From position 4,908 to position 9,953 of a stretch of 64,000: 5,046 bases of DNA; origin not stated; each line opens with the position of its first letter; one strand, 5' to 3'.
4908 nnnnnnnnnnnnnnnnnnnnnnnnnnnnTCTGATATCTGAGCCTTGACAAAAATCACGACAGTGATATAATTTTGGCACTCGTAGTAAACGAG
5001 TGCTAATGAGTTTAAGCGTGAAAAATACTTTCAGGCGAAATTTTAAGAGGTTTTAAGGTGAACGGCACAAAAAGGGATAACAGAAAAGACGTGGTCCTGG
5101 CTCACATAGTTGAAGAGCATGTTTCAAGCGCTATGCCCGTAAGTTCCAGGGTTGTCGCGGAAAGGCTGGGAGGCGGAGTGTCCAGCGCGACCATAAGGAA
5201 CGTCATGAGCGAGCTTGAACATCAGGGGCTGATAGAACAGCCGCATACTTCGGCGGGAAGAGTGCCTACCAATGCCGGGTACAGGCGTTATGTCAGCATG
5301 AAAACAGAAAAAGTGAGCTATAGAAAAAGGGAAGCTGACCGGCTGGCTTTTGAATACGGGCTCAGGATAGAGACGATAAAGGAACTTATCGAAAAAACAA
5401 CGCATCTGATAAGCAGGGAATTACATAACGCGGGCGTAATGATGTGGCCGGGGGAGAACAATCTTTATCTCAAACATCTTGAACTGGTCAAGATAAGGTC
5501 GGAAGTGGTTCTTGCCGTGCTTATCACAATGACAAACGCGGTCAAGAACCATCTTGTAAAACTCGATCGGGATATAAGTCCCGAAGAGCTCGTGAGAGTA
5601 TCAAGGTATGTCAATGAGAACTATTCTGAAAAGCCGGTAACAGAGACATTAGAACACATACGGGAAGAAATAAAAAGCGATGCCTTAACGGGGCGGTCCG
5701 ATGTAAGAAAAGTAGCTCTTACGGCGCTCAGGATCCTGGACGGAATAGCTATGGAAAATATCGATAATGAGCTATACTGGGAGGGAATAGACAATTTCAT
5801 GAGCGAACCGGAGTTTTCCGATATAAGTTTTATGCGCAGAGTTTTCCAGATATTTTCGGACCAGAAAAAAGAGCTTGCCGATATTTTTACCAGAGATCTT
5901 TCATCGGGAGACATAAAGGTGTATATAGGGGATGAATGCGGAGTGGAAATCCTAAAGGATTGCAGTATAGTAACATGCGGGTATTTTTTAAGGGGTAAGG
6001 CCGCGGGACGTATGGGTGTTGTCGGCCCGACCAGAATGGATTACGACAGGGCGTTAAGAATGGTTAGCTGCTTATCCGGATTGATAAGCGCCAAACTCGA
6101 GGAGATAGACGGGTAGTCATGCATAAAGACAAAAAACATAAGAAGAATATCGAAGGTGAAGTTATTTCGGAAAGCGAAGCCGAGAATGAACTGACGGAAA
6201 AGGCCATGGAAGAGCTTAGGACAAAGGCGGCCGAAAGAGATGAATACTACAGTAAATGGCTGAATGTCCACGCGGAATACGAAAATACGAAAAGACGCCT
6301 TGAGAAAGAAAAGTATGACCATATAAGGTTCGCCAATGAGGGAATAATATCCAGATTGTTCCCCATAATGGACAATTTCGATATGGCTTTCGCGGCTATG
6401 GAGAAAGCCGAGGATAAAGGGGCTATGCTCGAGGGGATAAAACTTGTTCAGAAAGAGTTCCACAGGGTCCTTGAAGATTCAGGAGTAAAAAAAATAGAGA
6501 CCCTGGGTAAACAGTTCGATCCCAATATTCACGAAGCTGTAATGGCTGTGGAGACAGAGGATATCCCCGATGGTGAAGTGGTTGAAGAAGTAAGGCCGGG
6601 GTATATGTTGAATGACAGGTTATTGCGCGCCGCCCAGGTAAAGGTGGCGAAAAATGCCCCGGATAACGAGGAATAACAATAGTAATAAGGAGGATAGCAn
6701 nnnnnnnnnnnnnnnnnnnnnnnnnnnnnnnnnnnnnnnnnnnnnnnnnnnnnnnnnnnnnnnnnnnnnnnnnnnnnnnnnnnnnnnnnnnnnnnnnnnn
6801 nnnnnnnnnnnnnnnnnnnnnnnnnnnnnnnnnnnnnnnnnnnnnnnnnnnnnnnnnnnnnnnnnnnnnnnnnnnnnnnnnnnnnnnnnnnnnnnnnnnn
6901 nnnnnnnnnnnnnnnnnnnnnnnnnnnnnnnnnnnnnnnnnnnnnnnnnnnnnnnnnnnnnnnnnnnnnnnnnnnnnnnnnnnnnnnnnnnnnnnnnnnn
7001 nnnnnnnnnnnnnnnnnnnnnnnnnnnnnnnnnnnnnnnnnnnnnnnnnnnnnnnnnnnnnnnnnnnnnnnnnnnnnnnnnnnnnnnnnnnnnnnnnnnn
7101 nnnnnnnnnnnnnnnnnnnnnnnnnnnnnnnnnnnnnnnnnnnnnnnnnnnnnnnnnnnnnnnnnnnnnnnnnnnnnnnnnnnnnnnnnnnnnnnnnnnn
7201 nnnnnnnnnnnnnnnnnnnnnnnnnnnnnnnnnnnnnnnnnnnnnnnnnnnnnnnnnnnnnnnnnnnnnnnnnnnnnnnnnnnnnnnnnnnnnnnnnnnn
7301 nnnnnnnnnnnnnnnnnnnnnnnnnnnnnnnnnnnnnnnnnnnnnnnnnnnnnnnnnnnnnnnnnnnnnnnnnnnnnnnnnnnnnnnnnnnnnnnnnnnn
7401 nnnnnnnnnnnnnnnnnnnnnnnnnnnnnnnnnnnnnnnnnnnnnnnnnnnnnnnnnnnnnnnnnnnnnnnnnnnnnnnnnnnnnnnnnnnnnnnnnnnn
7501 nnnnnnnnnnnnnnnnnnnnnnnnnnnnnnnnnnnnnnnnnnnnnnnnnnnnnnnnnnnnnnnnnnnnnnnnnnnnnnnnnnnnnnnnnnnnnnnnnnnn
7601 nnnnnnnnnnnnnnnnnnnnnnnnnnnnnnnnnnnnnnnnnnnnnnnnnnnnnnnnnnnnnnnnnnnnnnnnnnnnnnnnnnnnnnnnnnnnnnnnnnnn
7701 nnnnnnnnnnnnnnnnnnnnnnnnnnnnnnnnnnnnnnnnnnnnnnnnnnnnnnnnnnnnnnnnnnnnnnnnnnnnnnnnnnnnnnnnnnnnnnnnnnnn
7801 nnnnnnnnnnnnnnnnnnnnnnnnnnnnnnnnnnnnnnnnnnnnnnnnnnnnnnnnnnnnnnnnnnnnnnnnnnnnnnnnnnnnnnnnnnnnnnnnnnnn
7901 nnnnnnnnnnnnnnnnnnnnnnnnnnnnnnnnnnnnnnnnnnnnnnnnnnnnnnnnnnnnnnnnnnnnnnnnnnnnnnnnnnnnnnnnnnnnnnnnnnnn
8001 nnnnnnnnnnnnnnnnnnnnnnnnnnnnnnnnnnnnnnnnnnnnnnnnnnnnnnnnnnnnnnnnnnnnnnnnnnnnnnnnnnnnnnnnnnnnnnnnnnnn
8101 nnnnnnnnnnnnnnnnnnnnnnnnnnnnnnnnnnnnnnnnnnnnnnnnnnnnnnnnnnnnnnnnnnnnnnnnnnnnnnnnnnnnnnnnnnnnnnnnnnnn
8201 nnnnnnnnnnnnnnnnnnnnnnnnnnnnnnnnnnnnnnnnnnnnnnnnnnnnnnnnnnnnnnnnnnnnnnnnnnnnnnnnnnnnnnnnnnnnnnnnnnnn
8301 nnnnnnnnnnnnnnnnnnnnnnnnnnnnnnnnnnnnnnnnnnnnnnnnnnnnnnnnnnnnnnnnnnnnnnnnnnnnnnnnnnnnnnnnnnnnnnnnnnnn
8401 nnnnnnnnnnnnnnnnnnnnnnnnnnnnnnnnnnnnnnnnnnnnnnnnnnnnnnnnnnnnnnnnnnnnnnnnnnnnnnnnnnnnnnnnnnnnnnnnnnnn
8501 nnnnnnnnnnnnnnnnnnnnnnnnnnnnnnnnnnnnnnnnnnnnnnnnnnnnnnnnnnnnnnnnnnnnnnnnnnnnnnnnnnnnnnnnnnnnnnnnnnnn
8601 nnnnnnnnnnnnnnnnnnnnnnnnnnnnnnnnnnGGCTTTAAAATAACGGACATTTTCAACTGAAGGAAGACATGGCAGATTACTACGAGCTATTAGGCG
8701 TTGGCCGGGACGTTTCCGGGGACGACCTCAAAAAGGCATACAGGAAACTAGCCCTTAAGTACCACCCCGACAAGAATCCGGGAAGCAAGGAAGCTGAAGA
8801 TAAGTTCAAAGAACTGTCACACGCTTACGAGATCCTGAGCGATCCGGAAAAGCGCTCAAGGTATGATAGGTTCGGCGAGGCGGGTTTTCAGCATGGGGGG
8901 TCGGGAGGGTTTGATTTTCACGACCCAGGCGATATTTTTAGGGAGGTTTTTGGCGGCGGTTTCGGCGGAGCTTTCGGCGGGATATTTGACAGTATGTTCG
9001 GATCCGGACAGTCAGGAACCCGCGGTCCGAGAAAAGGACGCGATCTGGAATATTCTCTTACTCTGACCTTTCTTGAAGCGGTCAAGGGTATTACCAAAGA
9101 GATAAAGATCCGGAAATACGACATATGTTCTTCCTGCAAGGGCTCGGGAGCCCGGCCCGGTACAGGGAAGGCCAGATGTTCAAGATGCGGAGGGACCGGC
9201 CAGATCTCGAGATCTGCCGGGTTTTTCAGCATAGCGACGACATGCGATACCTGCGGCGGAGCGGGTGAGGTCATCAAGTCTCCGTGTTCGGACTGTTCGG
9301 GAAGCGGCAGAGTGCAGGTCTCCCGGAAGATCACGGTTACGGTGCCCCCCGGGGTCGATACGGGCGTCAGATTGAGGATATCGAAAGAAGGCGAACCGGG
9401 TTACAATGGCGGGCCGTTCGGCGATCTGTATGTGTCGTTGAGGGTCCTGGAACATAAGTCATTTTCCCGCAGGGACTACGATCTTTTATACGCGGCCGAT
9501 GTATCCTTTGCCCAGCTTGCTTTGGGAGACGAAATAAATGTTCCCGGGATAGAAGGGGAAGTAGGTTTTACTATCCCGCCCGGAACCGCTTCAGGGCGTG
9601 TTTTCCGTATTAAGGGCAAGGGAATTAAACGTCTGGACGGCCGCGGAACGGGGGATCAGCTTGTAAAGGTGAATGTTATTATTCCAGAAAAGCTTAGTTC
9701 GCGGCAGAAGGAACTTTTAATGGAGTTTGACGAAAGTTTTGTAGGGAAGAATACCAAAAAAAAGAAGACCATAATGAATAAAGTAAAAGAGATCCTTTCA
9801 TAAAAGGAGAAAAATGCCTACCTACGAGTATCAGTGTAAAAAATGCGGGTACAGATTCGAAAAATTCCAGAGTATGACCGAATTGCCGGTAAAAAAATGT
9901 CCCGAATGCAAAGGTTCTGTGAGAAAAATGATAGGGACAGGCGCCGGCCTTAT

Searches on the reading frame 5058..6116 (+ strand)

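Call 43: search_protein_families(library=pfam, proteins=[window:5058-6116:+], max_evalue=0.00001)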
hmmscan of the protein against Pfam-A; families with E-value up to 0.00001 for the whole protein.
window:5058-6116:+ (352 aa): 1 family
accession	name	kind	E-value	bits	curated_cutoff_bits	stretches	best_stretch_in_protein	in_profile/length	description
PF01628.27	HrcA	-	1.3e-48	166.3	22.2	1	109-332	2-214/215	HrcA protein C terminal domain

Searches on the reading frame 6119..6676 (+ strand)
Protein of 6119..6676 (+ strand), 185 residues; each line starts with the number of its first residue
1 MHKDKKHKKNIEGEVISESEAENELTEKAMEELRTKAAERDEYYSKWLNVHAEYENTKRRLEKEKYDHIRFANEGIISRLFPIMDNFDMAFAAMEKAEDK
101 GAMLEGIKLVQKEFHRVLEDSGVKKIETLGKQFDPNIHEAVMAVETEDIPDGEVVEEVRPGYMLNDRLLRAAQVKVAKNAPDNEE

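Call 43: search_protein_families(library=pfam, proteins=[window:6119-6676:+], max_evalue=0.00001)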
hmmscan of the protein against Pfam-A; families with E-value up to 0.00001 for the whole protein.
window:6119-6676:+ (185 aa): 1 family
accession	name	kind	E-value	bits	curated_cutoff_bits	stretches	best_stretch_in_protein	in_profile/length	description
PF01025.24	GrpE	-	1.4e-47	161.9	25.8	1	17-178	4-165/165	GrpE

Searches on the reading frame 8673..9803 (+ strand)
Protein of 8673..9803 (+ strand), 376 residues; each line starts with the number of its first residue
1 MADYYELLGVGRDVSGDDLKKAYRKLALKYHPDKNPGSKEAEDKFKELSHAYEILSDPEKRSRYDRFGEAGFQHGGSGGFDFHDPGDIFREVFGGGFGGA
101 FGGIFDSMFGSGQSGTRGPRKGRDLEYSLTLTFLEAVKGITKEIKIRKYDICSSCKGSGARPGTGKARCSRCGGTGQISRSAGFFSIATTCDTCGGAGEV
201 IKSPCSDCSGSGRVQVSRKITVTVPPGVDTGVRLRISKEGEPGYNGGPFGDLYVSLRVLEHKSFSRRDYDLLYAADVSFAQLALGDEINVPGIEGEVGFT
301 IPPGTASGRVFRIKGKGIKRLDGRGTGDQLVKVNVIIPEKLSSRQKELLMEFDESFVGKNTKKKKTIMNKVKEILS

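Call 43: search_protein_families(library=pfam, proteins=[window:8673-9803:+], max_evalue=0.00001)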
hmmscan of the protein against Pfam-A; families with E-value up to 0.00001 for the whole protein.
window:8673-9803:+ (376 aa): 3 families
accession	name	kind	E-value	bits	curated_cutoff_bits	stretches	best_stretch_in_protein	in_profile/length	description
PF01556.23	DnaJ_C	-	1.3e-44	152.4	26.6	1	125-338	1-152/152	DnaJ C terminal domain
PF00226.36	DnaJ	-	8e-29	100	27.8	1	3-65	1-63/63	DnaJ domain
PF00684.25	DnaJ_CXXCXGXG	-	5.4e-14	52.6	32.7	1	152-212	1-65/65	DnaJ central domain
